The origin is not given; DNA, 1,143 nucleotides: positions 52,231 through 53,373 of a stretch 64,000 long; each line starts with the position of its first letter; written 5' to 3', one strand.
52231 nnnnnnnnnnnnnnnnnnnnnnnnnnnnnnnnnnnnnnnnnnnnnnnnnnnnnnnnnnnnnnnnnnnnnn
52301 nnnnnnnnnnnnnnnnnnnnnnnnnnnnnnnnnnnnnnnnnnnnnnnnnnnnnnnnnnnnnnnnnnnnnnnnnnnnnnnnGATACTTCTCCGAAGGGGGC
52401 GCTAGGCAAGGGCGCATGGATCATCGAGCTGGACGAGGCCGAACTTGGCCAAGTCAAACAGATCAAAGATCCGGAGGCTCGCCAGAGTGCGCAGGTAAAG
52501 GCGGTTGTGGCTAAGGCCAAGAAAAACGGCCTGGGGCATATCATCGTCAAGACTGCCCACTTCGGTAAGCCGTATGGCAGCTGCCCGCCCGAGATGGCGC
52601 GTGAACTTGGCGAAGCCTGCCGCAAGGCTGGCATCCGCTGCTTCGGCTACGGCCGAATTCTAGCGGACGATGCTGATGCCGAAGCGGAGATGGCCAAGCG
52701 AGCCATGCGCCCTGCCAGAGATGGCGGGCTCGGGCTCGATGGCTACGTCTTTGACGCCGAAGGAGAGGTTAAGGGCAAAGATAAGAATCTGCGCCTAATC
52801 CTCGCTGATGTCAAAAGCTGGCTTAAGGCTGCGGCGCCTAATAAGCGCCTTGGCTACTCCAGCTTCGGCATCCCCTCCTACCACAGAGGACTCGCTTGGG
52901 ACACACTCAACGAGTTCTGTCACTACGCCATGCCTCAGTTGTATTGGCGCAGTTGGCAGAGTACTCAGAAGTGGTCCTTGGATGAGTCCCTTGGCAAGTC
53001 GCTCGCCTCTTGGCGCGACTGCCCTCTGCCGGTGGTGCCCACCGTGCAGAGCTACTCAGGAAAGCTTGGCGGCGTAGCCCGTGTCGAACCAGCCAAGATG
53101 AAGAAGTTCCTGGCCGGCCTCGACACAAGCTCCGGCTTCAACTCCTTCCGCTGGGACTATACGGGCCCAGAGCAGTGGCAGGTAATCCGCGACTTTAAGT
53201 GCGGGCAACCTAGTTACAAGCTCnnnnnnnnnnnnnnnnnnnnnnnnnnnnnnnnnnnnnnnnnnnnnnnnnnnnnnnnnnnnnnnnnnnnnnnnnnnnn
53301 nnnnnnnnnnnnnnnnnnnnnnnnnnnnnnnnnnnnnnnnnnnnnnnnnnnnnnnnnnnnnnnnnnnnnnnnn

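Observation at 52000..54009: Membrane-anchored bifunctional GH25 muramidase plus Amidase_3 peptidoglycan hydrolase on a high-GC island with a consensus promoter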

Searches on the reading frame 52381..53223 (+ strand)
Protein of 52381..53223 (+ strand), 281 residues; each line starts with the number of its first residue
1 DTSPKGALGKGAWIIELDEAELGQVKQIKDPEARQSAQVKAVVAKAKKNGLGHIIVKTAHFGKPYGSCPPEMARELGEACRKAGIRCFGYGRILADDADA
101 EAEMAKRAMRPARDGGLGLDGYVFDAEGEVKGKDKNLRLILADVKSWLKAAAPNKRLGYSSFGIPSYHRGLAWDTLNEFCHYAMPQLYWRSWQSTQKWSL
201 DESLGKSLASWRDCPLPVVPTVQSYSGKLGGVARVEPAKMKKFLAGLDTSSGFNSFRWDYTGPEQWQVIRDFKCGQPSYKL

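Call 15: search_solved_structures(query=A2, max_evalue=10, show_alignments=3)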
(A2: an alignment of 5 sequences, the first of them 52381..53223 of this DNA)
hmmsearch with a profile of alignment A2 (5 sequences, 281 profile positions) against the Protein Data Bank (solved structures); distinct sequences matched with E-value up to 10: 8.
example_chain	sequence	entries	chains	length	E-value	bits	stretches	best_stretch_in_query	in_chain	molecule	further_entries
2awc_A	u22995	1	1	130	0.4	13.3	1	63-113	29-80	hemerythrin-like domain protein DcrH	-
2avk_A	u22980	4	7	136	0.44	13.1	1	63-113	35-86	hemerythrin-like domain protein DcrH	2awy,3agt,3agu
3whn_A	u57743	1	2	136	0.49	12.9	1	63-113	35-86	Hemerythrin-like domain protein DcrH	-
3waq_A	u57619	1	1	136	0.5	12.9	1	63-112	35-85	Hemerythrin-like domain protein DcrH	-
1k4w_A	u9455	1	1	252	0.8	12.2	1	178-224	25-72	Nuclear receptor ROR-beta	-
1nq7_A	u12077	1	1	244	0.81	12.2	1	178-224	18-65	NUCLEAR RECEPTOR ROR-BETA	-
1n4h_A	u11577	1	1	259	0.85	12.2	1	178-224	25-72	Nuclear Receptor ROR-beta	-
9cpc_4A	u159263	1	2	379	1.6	11.2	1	31-111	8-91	RIB43A-like with coiled-coils protein 1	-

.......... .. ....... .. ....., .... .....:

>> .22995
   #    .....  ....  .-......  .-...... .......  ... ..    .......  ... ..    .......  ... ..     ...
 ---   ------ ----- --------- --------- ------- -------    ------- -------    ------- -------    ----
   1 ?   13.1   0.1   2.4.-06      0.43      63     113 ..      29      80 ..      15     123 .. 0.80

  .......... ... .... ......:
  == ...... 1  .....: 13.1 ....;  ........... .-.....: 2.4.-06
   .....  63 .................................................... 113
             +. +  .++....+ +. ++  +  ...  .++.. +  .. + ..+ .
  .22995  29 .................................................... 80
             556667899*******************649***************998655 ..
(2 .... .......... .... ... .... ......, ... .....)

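Call 16: search_protein_families(library=pfam, alignment_id=A2, max_evalue=10)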
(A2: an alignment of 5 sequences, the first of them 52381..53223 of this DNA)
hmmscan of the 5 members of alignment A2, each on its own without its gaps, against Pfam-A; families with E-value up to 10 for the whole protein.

A. member 1, window:52381-53223:+ (281 aa): 4 families
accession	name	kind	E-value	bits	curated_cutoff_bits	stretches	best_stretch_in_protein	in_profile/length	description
PF09587.15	PGA_cap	-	0.00066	19.7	27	1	26-86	164-223/255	Bacterial capsule synthesis protein PGA_cap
PF19246.4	DUF5894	-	0.062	13.3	25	1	33-63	20-50/57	Family of unknown function (DUF5894)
PF23438.1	DUF7123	-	0.18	12.4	27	1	82-117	16-51/70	Domain of unknown function (DUF7123)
PF08199.16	E2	-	0.21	12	25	1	156-183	4-30/37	Bacteriophage E2-like protein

B. families by the number of members that match (of 5 scanned): 6 families
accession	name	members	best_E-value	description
PF08199.16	E2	3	0.027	Bacteriophage E2-like protein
PF09587.15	PGA_cap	2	0.00066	Bacterial capsule synthesis protein PGA_cap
PF23916.1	TIM-barrel_EndoS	1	0.0036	Endo-beta-N-acetylglucosaminidase EndoS TIM-barrel domain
PF19246.4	DUF5894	1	0.062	Family of unknown function (DUF5894)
PF02633.19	Creatininase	1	0.15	Creatinine amidohydrolase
PF23438.1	DUF7123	1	0.18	Domain of unknown function (DUF7123)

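Call 29: search_protein_representatives(alignment_id=A2)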
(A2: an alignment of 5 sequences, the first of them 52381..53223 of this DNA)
Query: 5 sequences, 281 profile positions. Proteins with E-value up to 0.001 (for the whole library): 1059; up to 1e-10: 428; up to 1e-30: 17. The best 150 are listed.
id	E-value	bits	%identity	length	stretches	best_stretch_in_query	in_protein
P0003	1.5e-162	556.0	-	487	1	2-280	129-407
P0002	1.0e-160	550.0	-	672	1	1-280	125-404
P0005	5.2e-129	446.0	-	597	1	1-277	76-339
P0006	4.9e-55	203.3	-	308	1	6-274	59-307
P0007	2.2e-43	165.1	-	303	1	9-270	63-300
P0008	2.5e-42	161.6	-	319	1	9-273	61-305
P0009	8.4e-41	156.6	-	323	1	6-274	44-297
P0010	2.7e-38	148.3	-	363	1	3-270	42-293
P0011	8.6e-38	146.7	-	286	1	11-273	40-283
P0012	1.3e-33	133.0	-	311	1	3-273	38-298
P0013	1.8e-33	132.5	-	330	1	9-269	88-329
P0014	3.1e-33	131.8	-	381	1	4-270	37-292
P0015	1.0e-31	126.8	-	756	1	44-270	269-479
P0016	1.6e-31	126.2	-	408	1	11-270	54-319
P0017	1.6e-31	126.1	-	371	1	4-271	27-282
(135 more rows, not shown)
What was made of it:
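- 52402..53199 (+): TIM-barrel glycoside-hydrolase-like domain, aa 135-400, from an unnamed family; D252-x-E254 at the end of strand 4 (52753-52761), Q313-x-Y315 after strand 6 (52936-52944). 1059 representative clusters at E <= 1e-3 (call 29).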

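Call 31: search_protein_families(library=pfam, alignment_id=A3, max_evalue=0.01)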
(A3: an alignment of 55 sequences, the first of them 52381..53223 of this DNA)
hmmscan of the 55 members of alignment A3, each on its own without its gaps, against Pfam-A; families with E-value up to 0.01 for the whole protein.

A. member 1, window:52381-53223:+ (281 aa): 1 family
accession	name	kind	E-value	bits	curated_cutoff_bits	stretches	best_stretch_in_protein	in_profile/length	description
PF09587.15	PGA_cap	-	0.00066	19.7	27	1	26-86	164-223/255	Bacterial capsule synthesis protein PGA_cap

B. families by the number of members that match (of 55 scanned): 45 families (the first 25 are shown)
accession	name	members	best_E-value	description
PF25275.1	Golvesin_C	4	1.8e-91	Golvesin C-terminal domain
PF01183.26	Glyco_hydro_25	4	0.00025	Glycosyl hydrolases family 25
PF16656.11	Pur_ac_phosph_N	3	1.4e-19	Purple acid Phosphatase, N-terminal domain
PF12680.13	SnoaL_2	3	3.6e-11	SnoaL-like domain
PF13927.12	Ig_3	2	2.2e-63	Immunoglobulin domain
PF00041.27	fn3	2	2.8e-56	Fibronectin type III domain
PF07679.22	I-set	2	1.4e-45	Immunoglobulin I-set domain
PF13895.12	Ig_2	2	1.1e-28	Immunoglobulin domain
PF01520.23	Amidase_3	2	8e-14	N-acetylmuramoyl-L-alanine amidase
PF00047.31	ig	2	1.1e-12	Immunoglobulin domain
PF16655.11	PhoD_N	2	1.7e-08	PhoD-like phosphatase, N-terminal domain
PF03009.23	GDPD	2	0.0048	Glycerophosphoryl diester phosphodiesterase family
PF13676.11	TIR_2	1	1.5e-27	TIR domain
PF07494.17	Reg_prop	1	2.1e-23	Two component regulator propeller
PF24489.1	Ig_J_second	1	9.2e-23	Tip attachment protein J second Ig-like domain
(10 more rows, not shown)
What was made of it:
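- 4 of 55 family members give weak PF01183 hits, the best at E 2.5e-4 (call 31).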

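Call 32: predict_structure(alignment_id=A2)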
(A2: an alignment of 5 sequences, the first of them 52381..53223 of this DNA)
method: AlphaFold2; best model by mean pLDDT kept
length: 281 residues; sequences in the alignment: 5
mean_pLDDT: 77.2   pTM: 0.83
mean pLDDT of the five models: 77.2, 68.8, 66.5, 54.7, 53.2
residues with pLDDT >= 90: 96; 70-90: 86; 50-70: 80; < 50: 19
segments of 3 or more residues with pLDDT < 50: 1-5, 251-253, 276-281
pLDDT, mean of each block of 10 residues (from residue 1): 55 84 85 91 89 91 92 96 94 92 97 94 81 86 95 90 57 73 73 60 71 72 57 61 59 52 66 53 38
secondary structure, 60 per line:
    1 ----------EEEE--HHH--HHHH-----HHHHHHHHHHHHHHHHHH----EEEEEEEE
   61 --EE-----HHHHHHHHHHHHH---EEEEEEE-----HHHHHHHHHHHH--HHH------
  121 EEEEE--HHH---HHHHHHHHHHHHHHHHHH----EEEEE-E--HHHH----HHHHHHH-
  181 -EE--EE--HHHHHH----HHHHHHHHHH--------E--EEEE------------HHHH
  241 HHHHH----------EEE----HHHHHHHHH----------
elements in order: E11-14 H22-25 H31-48 E53-60 H70-82 E86-92 H98-109 E121-125 H134-151 E156-160 H165-168 H173-179 H190-195 H200-209 E221-224 H237-245 E256-258 H263-271

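Call 40: fold_search(model_id=the predicted structure, library=pdb)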
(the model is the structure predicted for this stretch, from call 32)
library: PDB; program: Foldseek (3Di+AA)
matches with E <= 10: 1704; with E <= 0.001: 181
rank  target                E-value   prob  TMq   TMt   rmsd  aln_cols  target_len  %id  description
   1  5oq2_A                6.2e-09  1.00  0.63  0.51   6.5       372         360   13  Se-SAD structure of the functional region of Cwp19 from Clostridium difficile (released 2017-11-01)
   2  5oq3                  2.0e-08  1.00  0.64  0.52   6.5       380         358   13  High resolution structure of the functional region of Cwp19 from Clostridium difficile (released 2017-11-01)
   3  6caf                  9.1e-07  1.00  0.58  0.57   5.4       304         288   15  High Resolution Structure of Concanavalin B from Jack Bean (Canavalia ensiformis), A Chitinase-like Protein (released 2018-03-28)
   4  21jh                  2.6e-06  1.00  0.58  0.30   6.4       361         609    8  Faecalibacterium duncaniae branching enzyme FdBE2 unliganded form (released 2025-12-31)
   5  6t6g_AAA              2.8e-06  1.00  0.58  0.28   7.0       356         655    8  Bacteroides salyersiae GH164 beta-mannosidase in complex with noeuromycin (released 2020-01-01)
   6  6t7g_DDD              3.1e-06  1.00  0.59  0.28   7.1       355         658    8  Bacteroides salyersiae GH164 beta-mannosidase in complex with mannoimidazole (released 2019-12-25)
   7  4s3k                  3.3e-06  1.00  0.55  0.39   7.5       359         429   11  Crystal structure of the Bacillus megaterium QM B1551 spore cortex-lytic enzyme SleL (released 2015-08-19)
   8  6t6g_DDD              3.4e-06  1.00  0.58  0.28   7.1       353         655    8  Bacteroides salyersiae GH164 beta-mannosidase in complex with noeuromycin (released 2020-01-01)
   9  2ou4_A                3.4e-06  1.00  0.42  0.41  10.9       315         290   10  Crystal structure of D-tagatose 3-epimerase from Pseudomonas cichorii (released 2007-12-25)
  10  6t6g_BBB              3.8e-06  1.00  0.58  0.28   7.2       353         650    7  Bacteroides salyersiae GH164 beta-mannosidase in complex with noeuromycin (released 2020-01-01)
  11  6t5o_DDD              4.8e-06  1.00  0.60  0.29   6.9       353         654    8  Bacteroides salyersiae GH164 beta-mannosidase (released 2020-01-01)
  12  6t5o_AAA              4.8e-06  1.00  0.54  0.26   8.0       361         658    7  Bacteroides salyersiae GH164 beta-mannosidase (released 2020-01-01)
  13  6t7g_EEE              5.1e-06  1.00  0.59  0.28   7.0       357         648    8  Bacteroides salyersiae GH164 beta-mannosidase in complex with mannoimidazole (released 2019-12-25)
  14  6t7g_CCC              5.4e-06  1.00  0.59  0.28   7.0       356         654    8  Bacteroides salyersiae GH164 beta-mannosidase in complex with mannoimidazole (released 2019-12-25)
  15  4s3j_B                5.7e-06  1.00  0.60  0.42   7.2       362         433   10  Crystal structure of the Bacillus cereus spore cortex-lytic enzyme SleL (released 2015-08-19)
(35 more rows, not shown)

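Call 43: search_solved_structures(query=A4, max_evalue=10, show_alignments=4)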
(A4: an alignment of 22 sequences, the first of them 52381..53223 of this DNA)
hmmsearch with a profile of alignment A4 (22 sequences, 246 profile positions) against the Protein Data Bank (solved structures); distinct sequences matched with E-value up to 10: 18.
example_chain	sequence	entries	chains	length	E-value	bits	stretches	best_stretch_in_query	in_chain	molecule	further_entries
4ff5_A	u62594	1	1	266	0.00038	23.4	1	19-122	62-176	Glycosyl hydrolase 25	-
6o18_A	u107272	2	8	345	0.00071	22.5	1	10-71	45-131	AlfC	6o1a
6o1i_A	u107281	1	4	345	0.00071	22.5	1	10-71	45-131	AlfC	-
6o1j_A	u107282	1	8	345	0.00073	22.4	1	10-71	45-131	AlfC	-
6o1c_A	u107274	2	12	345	0.00073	22.4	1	10-71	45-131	AlfC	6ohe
9s0x_A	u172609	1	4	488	0.01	18.7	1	19-71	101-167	Alpha-L-fucosidase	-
3ian_A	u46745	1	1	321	0.029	17.2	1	85-175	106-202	Chitinase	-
9i2p_A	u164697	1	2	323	0.034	17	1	78-179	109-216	chitinase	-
2awc_A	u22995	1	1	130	0.079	15.8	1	40-131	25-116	hemerythrin-like domain protein DcrH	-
2avk_A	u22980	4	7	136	0.088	15.6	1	40-131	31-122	hemerythrin-like domain protein DcrH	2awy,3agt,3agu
8z63_A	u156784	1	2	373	0.094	15.5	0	19-71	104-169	Alpha-L-fucosidase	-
3whn_A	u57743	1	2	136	0.12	15.2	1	40-130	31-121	Hemerythrin-like domain protein DcrH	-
2mr5_A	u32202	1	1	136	0.12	15.2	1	12-52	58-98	De novo designed Protein OR457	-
3waq_A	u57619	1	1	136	0.14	15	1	40-129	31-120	Hemerythrin-like domain protein DcrH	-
8p1s_A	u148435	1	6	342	0.44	13.3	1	19-71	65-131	Bifidobacterium asteroides alpha-L-fucosidase (TT1819)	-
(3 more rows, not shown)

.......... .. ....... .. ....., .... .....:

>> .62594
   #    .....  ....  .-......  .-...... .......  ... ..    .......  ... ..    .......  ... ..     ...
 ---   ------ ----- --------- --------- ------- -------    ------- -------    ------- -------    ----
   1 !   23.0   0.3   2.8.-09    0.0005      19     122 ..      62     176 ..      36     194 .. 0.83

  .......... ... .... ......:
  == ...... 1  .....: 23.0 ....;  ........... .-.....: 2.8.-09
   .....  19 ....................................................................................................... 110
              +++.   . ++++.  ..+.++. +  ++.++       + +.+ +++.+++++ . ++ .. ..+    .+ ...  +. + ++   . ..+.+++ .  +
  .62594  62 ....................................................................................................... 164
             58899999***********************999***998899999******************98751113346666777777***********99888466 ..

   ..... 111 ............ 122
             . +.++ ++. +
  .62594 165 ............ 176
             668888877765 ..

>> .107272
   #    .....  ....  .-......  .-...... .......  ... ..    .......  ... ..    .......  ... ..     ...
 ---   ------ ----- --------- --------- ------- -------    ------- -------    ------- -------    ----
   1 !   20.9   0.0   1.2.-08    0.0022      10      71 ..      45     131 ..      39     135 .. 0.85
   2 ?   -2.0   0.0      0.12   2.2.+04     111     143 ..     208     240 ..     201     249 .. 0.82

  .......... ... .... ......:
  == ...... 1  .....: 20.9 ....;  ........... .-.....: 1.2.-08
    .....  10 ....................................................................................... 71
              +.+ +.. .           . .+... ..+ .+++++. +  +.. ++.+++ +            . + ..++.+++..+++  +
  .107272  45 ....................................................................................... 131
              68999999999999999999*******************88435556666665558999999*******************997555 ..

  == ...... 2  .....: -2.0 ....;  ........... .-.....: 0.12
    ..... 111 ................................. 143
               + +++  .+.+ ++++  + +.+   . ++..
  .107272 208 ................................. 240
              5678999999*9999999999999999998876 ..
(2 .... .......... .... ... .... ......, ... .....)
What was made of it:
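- On GH25 (PF01183) muramidase: D252-A-E254 lies at the end of strand 4 and aligns with D-V-E of 4ff5 (call 43).
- Closest known: GH25 muramidases. Same: There is a marginal profile match to 4ff5 (E 3.8e-4, call 43).
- Its best profile matches to solved chains are marginal and spread over GH25, GH29 and GH18 (call 43). It aligns the family's D-x-E with the chain's D-V-E (call 43).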

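Call 45: search_protein_families(library=phrogs, alignment_id=A4, max_evalue=0.001)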
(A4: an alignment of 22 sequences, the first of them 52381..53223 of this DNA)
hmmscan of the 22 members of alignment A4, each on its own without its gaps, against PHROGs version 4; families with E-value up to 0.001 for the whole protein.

A. member 1, window:52381-53223:+ (281 aa): 0 families

B. families by the number of members that match (of 22 scanned): 1 family
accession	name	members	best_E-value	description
phrog_3084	-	1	5.8e-06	endolysin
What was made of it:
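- Tried and rejected: PHROGs gave one 'endolysin' hit among 22 members and nothing for the window protein (call 45).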

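Call 47: search_protein_families(library=ncbifam, alignment_id=A4, max_evalue=0.01)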
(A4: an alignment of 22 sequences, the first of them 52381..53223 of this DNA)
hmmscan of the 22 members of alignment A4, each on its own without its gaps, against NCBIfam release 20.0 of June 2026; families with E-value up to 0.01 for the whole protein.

A. member 1, window:52381-53223:+ (281 aa): 0 families

B. families by the number of members that match (of 22 scanned): 1 family
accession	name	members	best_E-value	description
TIGR00250.1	RNAse_H_YqgF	1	0.0097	Holliday junction resolvase RuvX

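Call 51: list_cluster_members(proteins=[P0006, P0007, P0008, P0009, P0010, P0011, P0012, P0013, P0014, P0016])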
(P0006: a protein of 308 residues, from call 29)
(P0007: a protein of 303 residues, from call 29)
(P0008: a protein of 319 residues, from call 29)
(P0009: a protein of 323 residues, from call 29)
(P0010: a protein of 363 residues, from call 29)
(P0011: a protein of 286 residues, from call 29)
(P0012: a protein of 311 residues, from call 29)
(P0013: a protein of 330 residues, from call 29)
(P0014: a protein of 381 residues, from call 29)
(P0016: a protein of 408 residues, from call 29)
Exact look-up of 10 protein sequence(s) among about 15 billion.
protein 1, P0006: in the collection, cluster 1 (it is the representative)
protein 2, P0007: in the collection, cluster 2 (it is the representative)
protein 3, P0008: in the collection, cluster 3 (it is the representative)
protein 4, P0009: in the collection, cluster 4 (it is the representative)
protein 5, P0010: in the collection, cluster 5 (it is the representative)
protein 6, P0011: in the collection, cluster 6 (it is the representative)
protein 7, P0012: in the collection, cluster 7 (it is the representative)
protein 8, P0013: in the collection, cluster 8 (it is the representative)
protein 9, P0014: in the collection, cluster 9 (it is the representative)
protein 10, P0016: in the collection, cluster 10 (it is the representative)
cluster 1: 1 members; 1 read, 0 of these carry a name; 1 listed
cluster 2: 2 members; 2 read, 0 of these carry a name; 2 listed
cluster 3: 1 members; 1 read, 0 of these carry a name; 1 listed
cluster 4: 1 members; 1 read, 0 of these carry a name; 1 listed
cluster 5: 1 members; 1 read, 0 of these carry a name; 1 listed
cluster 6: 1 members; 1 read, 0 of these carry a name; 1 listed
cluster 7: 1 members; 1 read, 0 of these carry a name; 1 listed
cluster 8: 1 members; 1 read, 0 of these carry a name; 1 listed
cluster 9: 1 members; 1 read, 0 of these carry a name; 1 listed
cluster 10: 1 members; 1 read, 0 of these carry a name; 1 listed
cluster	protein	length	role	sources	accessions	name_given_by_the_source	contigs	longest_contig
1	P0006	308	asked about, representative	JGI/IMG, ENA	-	-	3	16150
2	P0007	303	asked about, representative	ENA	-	-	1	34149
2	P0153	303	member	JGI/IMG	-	-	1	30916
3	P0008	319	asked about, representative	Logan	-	-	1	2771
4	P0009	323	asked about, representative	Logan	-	-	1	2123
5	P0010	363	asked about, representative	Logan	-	-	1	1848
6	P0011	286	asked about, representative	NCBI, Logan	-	-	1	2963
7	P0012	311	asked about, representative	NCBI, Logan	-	-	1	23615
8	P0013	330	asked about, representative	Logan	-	-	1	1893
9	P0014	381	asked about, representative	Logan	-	-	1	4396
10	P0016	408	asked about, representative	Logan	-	-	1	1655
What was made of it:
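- Tried and rejected: The cluster look-up gave no names (call 51).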

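Call 52: find_encoding_contigs(protein=P0006, flank=7000, max_places=2)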
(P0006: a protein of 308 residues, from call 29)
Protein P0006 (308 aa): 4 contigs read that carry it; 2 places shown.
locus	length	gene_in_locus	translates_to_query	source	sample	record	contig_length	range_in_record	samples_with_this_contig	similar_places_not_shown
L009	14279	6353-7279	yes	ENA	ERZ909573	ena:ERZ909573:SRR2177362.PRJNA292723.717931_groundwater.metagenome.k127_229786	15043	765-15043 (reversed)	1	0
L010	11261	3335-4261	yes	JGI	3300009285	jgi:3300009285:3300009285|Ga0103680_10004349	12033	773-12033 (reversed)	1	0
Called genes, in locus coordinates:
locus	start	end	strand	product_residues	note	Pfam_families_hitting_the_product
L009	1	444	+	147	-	?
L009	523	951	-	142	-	-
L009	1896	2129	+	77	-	PF03840:SecG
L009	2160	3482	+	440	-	PF00496:SBP_bac_5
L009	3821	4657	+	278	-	PF00483:NTP_transferase, PF12804:NTP_transf_3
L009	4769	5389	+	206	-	PF14528:LAGLIDADG_3 (faint)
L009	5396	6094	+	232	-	PF01966:HD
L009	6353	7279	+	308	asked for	-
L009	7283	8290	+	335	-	PF01520:Amidase_3 (weak)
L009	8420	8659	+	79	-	-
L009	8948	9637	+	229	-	-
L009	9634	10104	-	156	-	-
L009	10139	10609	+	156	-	-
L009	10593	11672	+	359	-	PF21710:Spt6_S1 (faint), PF23459:S1_RRP5 (faint), PF24685:OB_RRP5_4th (faint), PF00575:S1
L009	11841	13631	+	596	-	-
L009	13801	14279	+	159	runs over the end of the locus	-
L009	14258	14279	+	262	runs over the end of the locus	?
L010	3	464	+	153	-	?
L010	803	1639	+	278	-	PF00483:NTP_transferase, PF12804:NTP_transf_3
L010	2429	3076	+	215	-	PF01966:HD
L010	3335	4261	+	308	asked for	-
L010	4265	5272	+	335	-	PF01520:Amidase_3 (weak)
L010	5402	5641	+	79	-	-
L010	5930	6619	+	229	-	-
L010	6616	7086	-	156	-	-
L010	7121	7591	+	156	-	-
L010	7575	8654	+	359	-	PF21710:Spt6_S1 (faint), PF23459:S1_RRP5 (faint), PF24685:OB_RRP5_4th (faint), PF00575:S1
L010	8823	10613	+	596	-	-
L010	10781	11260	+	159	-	-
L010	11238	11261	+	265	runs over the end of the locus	?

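Call 53: find_encoding_contigs(protein=P0007, flank=7000, max_places=2)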
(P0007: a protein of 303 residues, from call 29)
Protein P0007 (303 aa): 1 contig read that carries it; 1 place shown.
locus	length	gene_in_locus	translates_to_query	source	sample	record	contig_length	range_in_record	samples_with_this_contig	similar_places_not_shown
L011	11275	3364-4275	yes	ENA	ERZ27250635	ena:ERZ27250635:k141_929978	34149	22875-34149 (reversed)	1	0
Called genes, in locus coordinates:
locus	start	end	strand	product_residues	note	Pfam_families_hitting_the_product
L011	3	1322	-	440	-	?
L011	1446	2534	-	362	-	PF24685:OB_RRP5_4th (faint), PF23459:S1_RRP5 (faint), PF00575:S1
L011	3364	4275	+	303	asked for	-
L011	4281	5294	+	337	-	PF01520:Amidase_3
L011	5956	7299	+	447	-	PF00496:SBP_bac_5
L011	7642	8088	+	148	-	-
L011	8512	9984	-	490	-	-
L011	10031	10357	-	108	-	-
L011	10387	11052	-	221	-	PF04203:Sortase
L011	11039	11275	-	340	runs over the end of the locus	PF03706:LPG_synthase_TM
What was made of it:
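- Fusion: the barrel gene and the amidase gene are adjacent, 3-5 nt apart, in L009, L010 and L011 (calls 52, 53).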

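Call 65: search_dna_similar(query=window:52381-53223:+, collection=phages, mode=protein, max_evalue=0.001, max_rows=15)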
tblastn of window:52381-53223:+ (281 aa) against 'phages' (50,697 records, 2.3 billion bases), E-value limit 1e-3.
No match.
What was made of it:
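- tblastn against GenBank phage records finds nothing (call 65).
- Tried and rejected: Phage origin. tblastn against GenBank phages found no match (call 65).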
